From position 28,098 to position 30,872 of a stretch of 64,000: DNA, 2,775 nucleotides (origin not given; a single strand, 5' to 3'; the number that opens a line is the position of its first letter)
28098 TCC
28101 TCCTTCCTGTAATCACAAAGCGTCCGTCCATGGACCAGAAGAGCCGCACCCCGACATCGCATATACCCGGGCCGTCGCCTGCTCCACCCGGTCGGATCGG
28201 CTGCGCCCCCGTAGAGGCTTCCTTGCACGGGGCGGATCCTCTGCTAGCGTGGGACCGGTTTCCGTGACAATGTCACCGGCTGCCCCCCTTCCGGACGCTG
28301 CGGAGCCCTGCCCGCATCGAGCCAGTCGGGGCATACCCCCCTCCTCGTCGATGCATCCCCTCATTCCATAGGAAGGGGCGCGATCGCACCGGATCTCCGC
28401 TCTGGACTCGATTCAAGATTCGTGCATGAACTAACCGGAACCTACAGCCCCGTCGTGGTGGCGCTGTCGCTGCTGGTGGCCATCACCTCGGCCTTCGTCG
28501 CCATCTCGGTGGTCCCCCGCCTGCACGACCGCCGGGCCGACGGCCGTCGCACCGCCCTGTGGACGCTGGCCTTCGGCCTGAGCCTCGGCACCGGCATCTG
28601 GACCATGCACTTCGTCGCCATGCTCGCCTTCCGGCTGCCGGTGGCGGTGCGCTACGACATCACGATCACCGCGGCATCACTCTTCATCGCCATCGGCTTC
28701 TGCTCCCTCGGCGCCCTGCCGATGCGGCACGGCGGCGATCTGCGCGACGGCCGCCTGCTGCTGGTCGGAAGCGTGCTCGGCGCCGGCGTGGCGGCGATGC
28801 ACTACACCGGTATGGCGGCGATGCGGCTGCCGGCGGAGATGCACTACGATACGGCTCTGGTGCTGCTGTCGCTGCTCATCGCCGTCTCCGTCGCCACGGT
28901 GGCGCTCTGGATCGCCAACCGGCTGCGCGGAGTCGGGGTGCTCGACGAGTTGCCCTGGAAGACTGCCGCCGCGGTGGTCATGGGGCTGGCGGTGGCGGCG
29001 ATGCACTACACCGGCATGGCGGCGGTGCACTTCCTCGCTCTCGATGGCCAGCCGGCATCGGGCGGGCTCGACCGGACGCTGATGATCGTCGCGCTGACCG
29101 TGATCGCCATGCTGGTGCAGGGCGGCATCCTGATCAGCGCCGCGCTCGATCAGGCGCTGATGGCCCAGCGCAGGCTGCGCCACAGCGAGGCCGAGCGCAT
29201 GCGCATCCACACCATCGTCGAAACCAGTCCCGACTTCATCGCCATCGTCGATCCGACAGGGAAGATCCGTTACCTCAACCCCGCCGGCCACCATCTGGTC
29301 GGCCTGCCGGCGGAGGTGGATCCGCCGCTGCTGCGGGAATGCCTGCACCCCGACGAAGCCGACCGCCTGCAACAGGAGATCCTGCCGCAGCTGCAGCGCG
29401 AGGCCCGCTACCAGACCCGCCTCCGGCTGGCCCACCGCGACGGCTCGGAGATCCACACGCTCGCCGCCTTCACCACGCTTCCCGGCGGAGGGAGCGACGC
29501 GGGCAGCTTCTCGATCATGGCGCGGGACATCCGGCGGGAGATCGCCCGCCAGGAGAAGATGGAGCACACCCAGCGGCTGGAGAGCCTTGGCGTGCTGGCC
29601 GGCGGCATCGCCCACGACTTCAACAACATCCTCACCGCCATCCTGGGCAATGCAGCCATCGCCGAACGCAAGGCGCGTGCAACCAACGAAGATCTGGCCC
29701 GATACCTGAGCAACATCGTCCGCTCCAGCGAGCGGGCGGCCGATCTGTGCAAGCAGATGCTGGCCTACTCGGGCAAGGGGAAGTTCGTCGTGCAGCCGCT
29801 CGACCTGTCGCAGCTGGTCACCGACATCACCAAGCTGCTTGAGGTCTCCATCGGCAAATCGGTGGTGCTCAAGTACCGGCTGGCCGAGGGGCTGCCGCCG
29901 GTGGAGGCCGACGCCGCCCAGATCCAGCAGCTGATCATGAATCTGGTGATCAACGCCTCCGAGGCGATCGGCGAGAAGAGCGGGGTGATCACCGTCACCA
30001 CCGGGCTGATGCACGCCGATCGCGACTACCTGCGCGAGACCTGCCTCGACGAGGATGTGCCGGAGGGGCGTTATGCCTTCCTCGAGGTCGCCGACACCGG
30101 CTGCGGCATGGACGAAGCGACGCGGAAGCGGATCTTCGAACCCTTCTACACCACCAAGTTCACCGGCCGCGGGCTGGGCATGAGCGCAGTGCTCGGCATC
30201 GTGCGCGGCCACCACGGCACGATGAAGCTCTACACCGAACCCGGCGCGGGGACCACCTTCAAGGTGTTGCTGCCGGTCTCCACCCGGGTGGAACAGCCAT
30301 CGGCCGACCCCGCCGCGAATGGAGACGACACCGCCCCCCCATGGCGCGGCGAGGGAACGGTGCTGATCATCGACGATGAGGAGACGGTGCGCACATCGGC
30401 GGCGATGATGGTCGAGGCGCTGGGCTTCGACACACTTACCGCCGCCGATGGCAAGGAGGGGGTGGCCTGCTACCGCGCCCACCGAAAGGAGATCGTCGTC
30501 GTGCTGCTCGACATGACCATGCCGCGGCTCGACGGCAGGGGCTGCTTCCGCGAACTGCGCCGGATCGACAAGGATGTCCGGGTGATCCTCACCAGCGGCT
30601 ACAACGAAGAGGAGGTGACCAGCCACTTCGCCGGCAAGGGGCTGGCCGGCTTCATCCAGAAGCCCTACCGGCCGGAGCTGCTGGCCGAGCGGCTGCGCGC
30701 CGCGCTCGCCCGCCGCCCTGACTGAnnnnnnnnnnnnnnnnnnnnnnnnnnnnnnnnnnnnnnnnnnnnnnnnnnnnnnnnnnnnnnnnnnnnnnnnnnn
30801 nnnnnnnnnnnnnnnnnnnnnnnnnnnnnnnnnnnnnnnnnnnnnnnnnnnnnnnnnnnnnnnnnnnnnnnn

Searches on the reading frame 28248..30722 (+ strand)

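Call 37: search_protein_families(library=pfam, max_evalue=0.001, proteins=[window:28248-30722:+])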
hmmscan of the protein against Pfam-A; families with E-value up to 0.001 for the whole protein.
window:28248-30722:+ (825 aa): 7 families
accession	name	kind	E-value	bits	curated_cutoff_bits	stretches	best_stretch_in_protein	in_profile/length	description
PF03707.21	MHYT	-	7.2e-47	157.6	21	4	178-227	1-50/59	Bacterial signalling protein N terminal repeat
PF00072.30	Response_reg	-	3.6e-19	69.4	30.2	1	705-816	1-110/111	Response regulator receiver domain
PF02518.31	HATPase_c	-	3.9e-18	66.3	26.4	1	555-678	2-110/111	Histidine kinase-, DNA gyrase B-, and HSP90-like ATPase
PF00512.31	HisKA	-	3.6e-10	40.2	26.9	1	450-508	5-61/66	His Kinase A (phospho-acceptor) domain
PF00989.32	PAS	-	2.3e-08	34.5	22.6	1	320-428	3-113/113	PAS fold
PF13188.13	PAS_8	-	2.8e-06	27.5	21.8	1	319-371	2-55/65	PAS domain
PF08448.16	PAS_4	-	5.3e-05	23.8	23.1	1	325-428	2-105/110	PAS fold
